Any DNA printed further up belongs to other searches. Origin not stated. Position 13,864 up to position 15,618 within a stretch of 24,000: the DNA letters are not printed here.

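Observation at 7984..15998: Bacterial Mvh/Hdr-type cluster with no HdrB/HdrC, led by its own maturation protease and wired by overlapping start/stop codons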

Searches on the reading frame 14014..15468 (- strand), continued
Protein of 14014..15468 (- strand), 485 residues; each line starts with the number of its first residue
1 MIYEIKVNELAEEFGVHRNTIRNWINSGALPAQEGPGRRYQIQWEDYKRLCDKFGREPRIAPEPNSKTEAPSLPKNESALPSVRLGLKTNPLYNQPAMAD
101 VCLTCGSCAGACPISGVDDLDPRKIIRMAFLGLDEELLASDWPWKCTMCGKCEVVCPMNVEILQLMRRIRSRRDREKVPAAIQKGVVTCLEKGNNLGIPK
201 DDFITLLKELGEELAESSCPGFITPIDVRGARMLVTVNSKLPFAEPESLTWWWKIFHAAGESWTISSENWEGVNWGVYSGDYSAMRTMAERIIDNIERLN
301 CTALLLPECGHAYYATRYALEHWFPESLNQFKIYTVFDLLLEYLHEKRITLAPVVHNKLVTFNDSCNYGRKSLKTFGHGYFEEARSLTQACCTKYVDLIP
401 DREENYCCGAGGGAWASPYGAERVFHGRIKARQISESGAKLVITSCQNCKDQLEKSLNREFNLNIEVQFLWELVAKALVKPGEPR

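Call 17: find_related_loci(query=window:14014-15468:-, collection=genome_contigs, flank=10000)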
Query window:14014-15468:- (485 aa) in genome_contigs; peptide patterns used: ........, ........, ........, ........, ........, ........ (x = any residue, [..] = any of these).
220 stretches matched a pattern; 198 encode a relative of the query (tblastn E <= 1e-3); the best 80 are kept; 80 distinct loci.
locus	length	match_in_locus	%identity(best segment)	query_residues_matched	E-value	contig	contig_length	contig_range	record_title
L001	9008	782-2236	97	1-485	0e+0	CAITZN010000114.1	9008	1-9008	uncultured bacterium isolate LJ_bin-4625 genome assembly, contig: bin-4625:114/734, whole genome shotgun sequence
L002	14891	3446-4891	82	1-482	0e+0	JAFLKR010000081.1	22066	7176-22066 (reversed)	MAG: Desulfobulbaceae bacterium isolate LaCa_MAG_10 c_000000003647, whole genome shotgun sequence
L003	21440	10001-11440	85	1-479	0e+0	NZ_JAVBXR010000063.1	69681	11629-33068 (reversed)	MAG: Desulfobulbus sp. isolate GS12 313, whole genome shotgun sequence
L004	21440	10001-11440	80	1-481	0e+0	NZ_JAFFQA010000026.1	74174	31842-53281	Desulfobulbus rhabdoformis strain DSM 8777 NODE_26_length_74174_cov_25.8362, whole genome shotgun sequence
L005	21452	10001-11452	83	1-485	0e+0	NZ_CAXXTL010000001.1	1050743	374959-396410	MAG: uncultured Desulfobulbus sp. isolate 488ba005-bef4-404b-a7aa-59c4f49eb36e contig_1, whole genome shotgun sequence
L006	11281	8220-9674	83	1-485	0e+0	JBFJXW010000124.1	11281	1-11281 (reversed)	MAG: Desulfobulbus sp. isolate Mix_sand19.2022.05.G.7 k141_1138027_length_11281_cov_16.5053, whole genome shotgun sequen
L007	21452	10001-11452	81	1-485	0e+0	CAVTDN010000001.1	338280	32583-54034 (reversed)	MAG: uncultured delta proteobacterium isolate MFD00905.bin.2.105 genome assembly, contig: contig_10502, whole genome sho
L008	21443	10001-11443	79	1-481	0e+0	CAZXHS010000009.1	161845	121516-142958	MAG TPA_asm: uncultured Desulfobulbus sp. isolate SRP220891_co1_493 genome assembly, contig: NODE_99_length_161845_cov_1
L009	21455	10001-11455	82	1-485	0e+0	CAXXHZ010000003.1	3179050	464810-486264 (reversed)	MAG: uncultured Desulfobulbus sp. isolate bd6dbf35-2021-44f6-84f6-768688d3149b genome assembly, contig: contig_3, whole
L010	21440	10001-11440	81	1-481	0e+0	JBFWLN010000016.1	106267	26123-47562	MAG: Desulfobulbus sp. isolate CA_2019_NHSR_67 NODE_542_length_106267_cov_13.258960_NHSR, whole genome shotgun sequence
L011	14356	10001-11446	79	1-481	0e+0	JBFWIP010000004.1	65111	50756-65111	MAG: Desulfobulbus sp. isolate CA_2019_NHSR_108 NODE_1154_length_65111_cov_17.946448_NHSR, whole genome shotgun sequence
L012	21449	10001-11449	78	1-481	0e+0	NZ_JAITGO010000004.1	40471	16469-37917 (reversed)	MAG: Desulfobulbus sp. isolate Pc512_bin139 k119_3124300, whole genome shotgun sequence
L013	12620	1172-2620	77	1-481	0e+0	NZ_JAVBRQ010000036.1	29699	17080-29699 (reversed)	MAG: Desulfobulbus sp. isolate EPI_MAG_00199 c_000000525579, whole genome shotgun sequence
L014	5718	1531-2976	75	1-481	0e+0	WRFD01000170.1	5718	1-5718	MAG: Desulfobulbus sp. isolate Lab288P4bin34 Ga0123354_10058636, whole genome shotgun sequence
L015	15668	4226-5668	76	1-479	0e+0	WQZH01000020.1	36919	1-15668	MAG: Desulfobulbus sp. isolate Emb289P4bin76 Ga0123357_10000550, whole genome shotgun sequence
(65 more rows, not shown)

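Call 28: search_solved_structures(query=window:14014-15468:-, max_evalue=0.001, show_alignments=2)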
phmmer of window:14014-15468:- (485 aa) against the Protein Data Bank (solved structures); distinct sequences matched with E-value up to 0.001: 8.
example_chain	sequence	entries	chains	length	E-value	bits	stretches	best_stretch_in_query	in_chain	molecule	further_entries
9sfi_E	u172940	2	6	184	5.3e-15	58.3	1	96-218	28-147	H(2)/formate:CoB-CoM heterodisulfide,ferredoxin reductase subunit C2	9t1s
5odc_C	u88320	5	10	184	3.9e-14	55.4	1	100-180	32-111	Heterodisulfide reductase, subunit C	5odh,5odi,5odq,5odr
8rvv_C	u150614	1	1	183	2.3e-13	52.9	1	100-208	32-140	H(2):CoB-CoM heterodisulfide,ferredoxin reductase subunit C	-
8rvu_c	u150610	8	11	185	2.3e-13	52.8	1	100-208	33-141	H(2):CoB-CoM heterodisulfide,ferredoxin reductase subunit C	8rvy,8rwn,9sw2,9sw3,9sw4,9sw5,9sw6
7bkb_C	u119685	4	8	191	6.3e-11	44.8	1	94-203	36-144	CoB--CoM heterodisulfide reductase subunit C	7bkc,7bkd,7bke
9ojn_A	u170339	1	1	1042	3.4e-05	25.9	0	338-453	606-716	Iron-sulfur-binding reductase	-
8ahx_C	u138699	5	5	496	0.00027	22.9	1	100-178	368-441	Ion-translocating oxidoreductase complex subunit C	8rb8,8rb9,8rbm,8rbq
8rvu_E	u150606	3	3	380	0.0004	22.4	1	102-182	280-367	Formate dehydrogenase, beta subunit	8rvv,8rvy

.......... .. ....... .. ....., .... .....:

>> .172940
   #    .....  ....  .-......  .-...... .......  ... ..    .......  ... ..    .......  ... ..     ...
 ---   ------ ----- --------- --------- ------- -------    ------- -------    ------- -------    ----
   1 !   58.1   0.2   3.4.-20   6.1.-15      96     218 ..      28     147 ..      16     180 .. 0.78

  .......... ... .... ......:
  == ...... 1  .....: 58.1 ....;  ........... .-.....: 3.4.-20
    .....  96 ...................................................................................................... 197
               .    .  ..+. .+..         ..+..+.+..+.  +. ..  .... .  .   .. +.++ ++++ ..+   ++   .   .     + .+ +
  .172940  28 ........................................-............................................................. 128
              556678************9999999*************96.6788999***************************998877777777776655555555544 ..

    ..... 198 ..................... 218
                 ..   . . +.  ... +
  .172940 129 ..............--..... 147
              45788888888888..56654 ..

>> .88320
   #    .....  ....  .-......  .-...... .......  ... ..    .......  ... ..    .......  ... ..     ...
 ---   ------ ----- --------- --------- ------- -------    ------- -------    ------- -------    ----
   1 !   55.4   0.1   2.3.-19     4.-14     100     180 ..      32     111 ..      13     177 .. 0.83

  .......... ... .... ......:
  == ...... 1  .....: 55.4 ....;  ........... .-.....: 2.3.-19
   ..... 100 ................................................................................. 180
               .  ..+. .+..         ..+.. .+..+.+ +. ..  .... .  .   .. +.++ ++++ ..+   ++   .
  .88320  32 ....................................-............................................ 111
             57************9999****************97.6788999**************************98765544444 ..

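Call 47: predict_structure(alignment_id=A1)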
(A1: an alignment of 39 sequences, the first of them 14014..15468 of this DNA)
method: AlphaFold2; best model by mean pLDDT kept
length: 485 residues; sequences in the alignment: 39
mean_pLDDT: 83.7   pTM: 0.75
mean pLDDT of the five models: 83.7, 83.3, 81.9, 81.7, 81.3
residues with pLDDT >= 90: 203; 70-90: 212; 50-70: 35; < 50: 35
segments of 3 or more residues with pLDDT < 50: 62-82, 412-414, 418-424
pLDDT, mean of each block of 10 residues (from residue 1): 81 82 84 82 88 79 37 38 52 63 82 81 87 85 84 87 89 82 87 84 92 91 95 86 77 93 92 82 92 96 93 92 95 96 96 87 94 93 96 95 84 49 64 96 91 88 95 92 59
secondary structure, 60 per line:
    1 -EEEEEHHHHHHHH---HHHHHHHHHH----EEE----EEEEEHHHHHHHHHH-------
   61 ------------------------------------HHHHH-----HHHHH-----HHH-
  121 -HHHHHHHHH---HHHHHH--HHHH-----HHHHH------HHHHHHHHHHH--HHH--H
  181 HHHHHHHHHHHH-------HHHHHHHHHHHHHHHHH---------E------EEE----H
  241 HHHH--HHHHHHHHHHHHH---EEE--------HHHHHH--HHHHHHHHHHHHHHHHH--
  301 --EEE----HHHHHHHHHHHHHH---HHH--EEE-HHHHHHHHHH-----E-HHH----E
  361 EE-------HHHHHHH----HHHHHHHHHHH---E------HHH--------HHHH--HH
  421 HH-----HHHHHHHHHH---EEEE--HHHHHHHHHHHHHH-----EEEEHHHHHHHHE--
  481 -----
elements in order: E2-6 H7-14 H18-27 E32-34 E39-43 H44-53 H97-101 H107-111 H122-130 H134-139 H142-145 H151-155 H162-172 H180-192 H200-216 E233-235 H240-244 H247-259 E263-265 H274-279 H282-298 E303-305 H310-323 E332-334 H336-345 E360-362 H370-376 H381-391 H413-416 H419-422 H428-437 E441-444 H447-460 E466-469 H470-477

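Call 51: fold_search(model_id=the predicted structure, library=pdb)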
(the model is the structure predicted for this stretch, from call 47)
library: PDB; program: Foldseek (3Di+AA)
matches with E <= 10: 746; with E <= 0.001: 11
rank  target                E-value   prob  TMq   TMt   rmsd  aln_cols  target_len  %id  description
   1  9ojn                  2.5e-13  1.00  0.61  0.41   4.8       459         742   18  Structure of Mycobacterium smegmatis EtfD (released 2025-05-21)
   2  9a6l_A                1.7e-06  1.00  0.39  0.74   3.8       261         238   14  Integrative model of LUTA-LUTB by crosslinking MS and deep learning (released 2024-09-18)
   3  7bkb_B                2.2e-05  1.00  0.39  0.60   4.8       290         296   17  Formate dehydrogenase - heterodisulfide reductase - formylmethanofuran dehydrogenase complex from Methanospirillum hun (released 2021-09-29)
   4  8rwn_B                2.8e-05  1.00  0.39  0.63   4.7       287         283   18  CryoEM structure of the Hdr(ABC)2 subunits of the Elp-Hdr complex of Methanothermobacter marburgensis (released 2025-05-14)
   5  5odc_B                5.4e-05  1.00  0.39  0.61   4.3       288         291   18  Heterodisulfide reductase / [NiFe]-hydrogenase complex from Methanothermococcus thermolithotrophicus at 2.3 A resoluti (released 2017-08-30)
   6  8rvy_B                1.3e-04  1.00  0.39  0.61   5.2       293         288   17  CryoEM structure of the Elp-Hdr complex of Methanothermobacter marburgensis state 1 (composite structure) (released 2025-05-14)
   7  8rvu_B                1.4e-04  1.00  0.40  0.64   5.0       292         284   18  CryoEM structure of the Elp-Hdr complex of Methanothermobacter marburgensis state 2 (composite structure) (released 2025-05-14)
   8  8rvy_b                3.2e-04  1.00  0.39  0.62   4.7       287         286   18  CryoEM structure of the Elp-Hdr complex of Methanothermobacter marburgensis state 1 (composite structure) (released 2025-05-14)
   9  8rvu_C                3.7e-04  1.00  0.22  0.52   9.9       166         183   25  CryoEM structure of the Elp-Hdr complex of Methanothermobacter marburgensis state 2 (composite structure) (released 2025-05-14)
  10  8rwn_C                5.2e-04  1.00  0.22  0.52   9.9       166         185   25  CryoEM structure of the Hdr(ABC)2 subunits of the Elp-Hdr complex of Methanothermobacter marburgensis (released 2025-05-14)
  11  8rvu_c                7.8e-04  1.00  0.22  0.52   9.9       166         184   25  CryoEM structure of the Elp-Hdr complex of Methanothermobacter marburgensis state 2 (composite structure) (released 2025-05-14)
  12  5odc_C                1.2e-03  1.00  0.22  0.53  10.2       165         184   25  Heterodisulfide reductase / [NiFe]-hydrogenase complex from Methanothermococcus thermolithotrophicus at 2.3 A resoluti (released 2017-08-30)
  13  5odc_I                1.5e-03  1.00  0.21  0.56   2.8       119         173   30  Heterodisulfide reductase / [NiFe]-hydrogenase complex from Methanothermococcus thermolithotrophicus at 2.3 A resoluti (released 2017-08-30)
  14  5odh_I                1.7e-03  1.00  0.21  0.52   3.1       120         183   30  Heterodisulfide reductase / [NiFe]-hydrogenase complex from Methanothermococcus thermolithotrophicus soaked with heter (released 2017-08-30)
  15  3ojc_A                3.1e-03  1.00  0.26  0.45   7.8       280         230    8  Crystal structure of a putative Asp/Glu Racemase from Yersinia pestis (released 2010-09-15)
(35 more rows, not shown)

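Call 67: find_encoding_contigs(protein=P0096, flank=10000, max_places=2)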
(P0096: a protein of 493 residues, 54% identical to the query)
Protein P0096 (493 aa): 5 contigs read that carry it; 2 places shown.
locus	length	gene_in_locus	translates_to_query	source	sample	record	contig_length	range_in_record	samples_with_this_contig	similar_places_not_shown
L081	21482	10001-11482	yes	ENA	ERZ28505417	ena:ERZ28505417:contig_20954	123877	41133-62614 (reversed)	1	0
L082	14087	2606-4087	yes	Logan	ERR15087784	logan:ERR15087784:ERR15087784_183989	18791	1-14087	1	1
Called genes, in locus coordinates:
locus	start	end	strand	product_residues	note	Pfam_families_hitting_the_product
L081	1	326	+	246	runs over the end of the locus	PF07589:PEP_exosort_dom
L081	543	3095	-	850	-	PF07517:SecA_DEAD, PF01043:SecA_PP_bind, PF21090:P-loop_SecA, PF07516:SecA_SW, PF02810:SEC-C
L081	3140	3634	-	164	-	PF00583:Acetyltransf_1, PF13673:Acetyltransf_10, PF13508:Acetyltransf_7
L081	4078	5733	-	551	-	PF03485:Arg_tRNA_synt_N, PF00750:tRNA-synt_1d, PF09334:tRNA-synt_1g (faint), PF05746:DALR_1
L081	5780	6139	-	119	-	PF01925:TauE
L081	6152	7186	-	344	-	PF01168:Ala_racemase_N, PF00842:Ala_racemase_C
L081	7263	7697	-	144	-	-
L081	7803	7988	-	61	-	PF12837:Fer4_6 (weak), PF13237:Fer4_10, PF14697:Fer4_21, PF12838:Fer4_7, PF13187:Fer4_9, PF25160:LdpA_Fe-S-bd (weak), PF00037:Fer4, PF12837:Fer4_6 (weak), +6 more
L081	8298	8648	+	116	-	-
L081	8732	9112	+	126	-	PF07238:PilZ (weak)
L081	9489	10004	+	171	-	PF01750:HycI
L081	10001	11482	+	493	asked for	PF12728:HTH_17 (weak), PF00037:Fer4 (faint), PF12838:Fer4_7, PF13183:Fer4_8, PF13187:Fer4_9, PF13237:Fer4_10, PF13534:Fer4_17, PF02754:CCG, +1 more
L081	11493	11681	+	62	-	PF07992:Pyr_redox_2 (weak), PF00890:FAD_binding_2 (weak), PF01266:DAO, PF12831:FAD_oxidored, PF13450:NAD_binding_8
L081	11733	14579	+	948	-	PF00037:Fer4 (weak), PF13183:Fer4_8 (weak), PF12838:Fer4_7 (weak), PF13484:Fer4_16, PF00890:FAD_binding_2 (weak), PF12831:FAD_oxidored (weak), PF13450:NAD_binding_8, PF12838:Fer4_7, +8 more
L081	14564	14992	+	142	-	PF02662:FlpD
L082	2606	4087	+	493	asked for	PF12728:HTH_17 (weak), PF00037:Fer4 (faint), PF12838:Fer4_7, PF13183:Fer4_8, PF13187:Fer4_9, PF13237:Fer4_10, PF13534:Fer4_17, PF02754:CCG, +1 more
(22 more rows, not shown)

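Call 68: find_encoding_contigs(protein=P0110, flank=10000, max_places=2)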
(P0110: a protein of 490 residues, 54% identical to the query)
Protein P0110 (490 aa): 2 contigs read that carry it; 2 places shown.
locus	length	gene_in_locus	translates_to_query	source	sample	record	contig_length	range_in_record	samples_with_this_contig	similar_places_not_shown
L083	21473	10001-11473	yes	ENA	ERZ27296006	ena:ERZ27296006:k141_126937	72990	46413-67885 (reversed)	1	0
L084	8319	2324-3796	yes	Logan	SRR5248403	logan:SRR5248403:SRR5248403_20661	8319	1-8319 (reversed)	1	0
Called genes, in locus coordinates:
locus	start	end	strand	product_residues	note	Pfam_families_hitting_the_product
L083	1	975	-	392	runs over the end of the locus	PF00108:Thiolase_N, PF22691:Thiolase_C_1 (faint), PF00109:ketoacyl-synt (faint), PF02803:Thiolase_C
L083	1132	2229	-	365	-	PF07885:Ion_trans_2, PF02254:TrkA_N, PF02080:TrkA_C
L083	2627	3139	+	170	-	PF01584:CheW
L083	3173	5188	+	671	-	PF02743:dCache_1, PF17201:Cache_3-Cache_2, PF08269:dCache_2 (weak), PF00015:MCPsignal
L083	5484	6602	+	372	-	PF13433:Peripla_BP_5 (weak), PF13458:Peripla_BP_6, PF01094:ANF_receptor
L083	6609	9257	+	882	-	PF08448:PAS_4 (weak), PF00512:HisKA, PF02518:HATPase_c, PF00072:Response_reg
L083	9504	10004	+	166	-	PF01750:HycI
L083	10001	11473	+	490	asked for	PF00376:MerR (weak), PF12728:HTH_17, PF12838:Fer4_7 (weak), PF13183:Fer4_8, PF13187:Fer4_9, PF13237:Fer4_10 (weak), PF13534:Fer4_17, PF02754:CCG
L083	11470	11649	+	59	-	PF00890:FAD_binding_2 (weak), PF01134:GIDA (weak), PF01266:DAO (weak), PF07992:Pyr_redox_2 (weak), PF12831:FAD_oxidored, PF13450:NAD_binding_8 (weak)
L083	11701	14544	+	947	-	PF07992:Pyr_redox_2 (weak), PF00890:FAD_binding_2 (weak), PF01266:DAO (weak), PF07992:Pyr_redox_2 (weak), PF12831:FAD_oxidored (weak), PF13450:NAD_binding_8, PF12838:Fer4_7, PF13187:Fer4_9 (weak), +6 more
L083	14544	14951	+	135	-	PF02662:FlpD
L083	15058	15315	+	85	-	-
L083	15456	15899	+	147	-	PF27746:Small_heat_shock_put (weak), PF00011:HSP20, PF17886:ArsA_HSP20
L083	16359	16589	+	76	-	-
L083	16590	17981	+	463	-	PF04055:Radical_SAM, PF13186:SPASM (weak)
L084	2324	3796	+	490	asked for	PF00376:MerR (weak), PF12728:HTH_17, PF12838:Fer4_7 (weak), PF13183:Fer4_8, PF13187:Fer4_9, PF13237:Fer4_10 (weak), PF13534:Fer4_17, PF02754:CCG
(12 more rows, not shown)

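Call 69: search_protein_representatives(protein=window:14014-15468:-)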
Query: 485 residues. Proteins with E-value up to 0.001 (for the whole library): 4581; up to 1e-10: 865; up to 1e-30: 99. The best 150 are listed.
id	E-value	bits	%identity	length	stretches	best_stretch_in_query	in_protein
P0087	1.6e-192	657.2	56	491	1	1-480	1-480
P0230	9.2e-112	390.7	55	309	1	5-308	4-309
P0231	8.1e-105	367.8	82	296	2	80-205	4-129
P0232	3.8e-96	339.2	40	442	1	101-479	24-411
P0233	3.9e-87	309.5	70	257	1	125-308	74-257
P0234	3.0e-79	283.5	37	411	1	99-479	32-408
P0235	2.1e-76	274.1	56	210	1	279-478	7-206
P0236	3.0e-69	250.5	36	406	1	102-479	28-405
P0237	9.5e-68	245.5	34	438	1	99-478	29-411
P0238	3.4e-66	240.4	50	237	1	99-308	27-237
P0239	1.4e-65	238.4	34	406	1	100-479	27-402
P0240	2.4e-65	237.6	38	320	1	158-479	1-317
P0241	4.9e-64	233.3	36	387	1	99-479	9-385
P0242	4.8e-63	230.0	34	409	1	90-478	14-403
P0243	1.6e-61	225.0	36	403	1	101-480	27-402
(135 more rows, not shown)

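Call 70: find_encoding_contigs(protein=P0232, flank=8000, max_places=2)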
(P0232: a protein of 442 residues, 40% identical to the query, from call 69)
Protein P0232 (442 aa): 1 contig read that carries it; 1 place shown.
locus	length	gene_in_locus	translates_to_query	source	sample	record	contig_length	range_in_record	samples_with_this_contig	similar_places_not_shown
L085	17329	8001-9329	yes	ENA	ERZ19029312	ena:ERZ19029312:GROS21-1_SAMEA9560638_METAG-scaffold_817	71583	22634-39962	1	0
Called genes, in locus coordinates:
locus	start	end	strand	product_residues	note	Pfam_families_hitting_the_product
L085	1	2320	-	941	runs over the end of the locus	PF00133:tRNA-synt_1, PF09334:tRNA-synt_1g, PF13603:tRNA-synt_1_2 (weak), PF01406:tRNA-synt_1e (weak), PF08264:Anticodon_1, PF06827:zf-FPG_IleRS (weak)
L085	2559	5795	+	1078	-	PF25596:CPSase_L_D1, PF02786:CPSase_L_D2, PF02787:CPSase_L_D3, PF25596:CPSase_L_D1, PF02222:ATP-grasp, PF02655:ATP-grasp_3 (weak), PF02786:CPSase_L_D2, PF02142:MGS, +3 more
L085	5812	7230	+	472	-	PF13230:GATase_4 (weak), PF13522:GATase_6, PF13537:GATase_7, PF00156:Pribosyltran (weak)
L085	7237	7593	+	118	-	-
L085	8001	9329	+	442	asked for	PF12838:Fer4_7 (weak), PF13183:Fer4_8, PF13187:Fer4_9 (weak), PF13237:Fer4_10 (weak), PF13534:Fer4_17 (weak), PF02754:CCG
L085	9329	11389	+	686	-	PF00070:Pyr_redox (faint), PF01134:GIDA (faint), PF01266:DAO (faint), PF07992:Pyr_redox_2, PF07992:Pyr_redox_2 (weak), PF00890:FAD_binding_2 (weak), PF07992:Pyr_redox_2, PF13450:NAD_binding_8 (weak), +3 more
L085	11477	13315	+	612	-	PF01663:Phosphodiest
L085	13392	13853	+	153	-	PF12802:MarR_2, PF01047:MarR, PF13463:HTH_27 (faint), PF09339:HTH_IclR (weak)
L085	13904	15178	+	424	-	PF05977:MFS_3, PF07690:MFS_1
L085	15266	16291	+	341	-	PF00248:Aldo_ket_red, PF13187:Fer4_9 (weak), PF13534:Fer4_17 (weak)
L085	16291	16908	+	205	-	PF00156:Pribosyltran (weak)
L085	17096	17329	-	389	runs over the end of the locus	PF00149:Metallophos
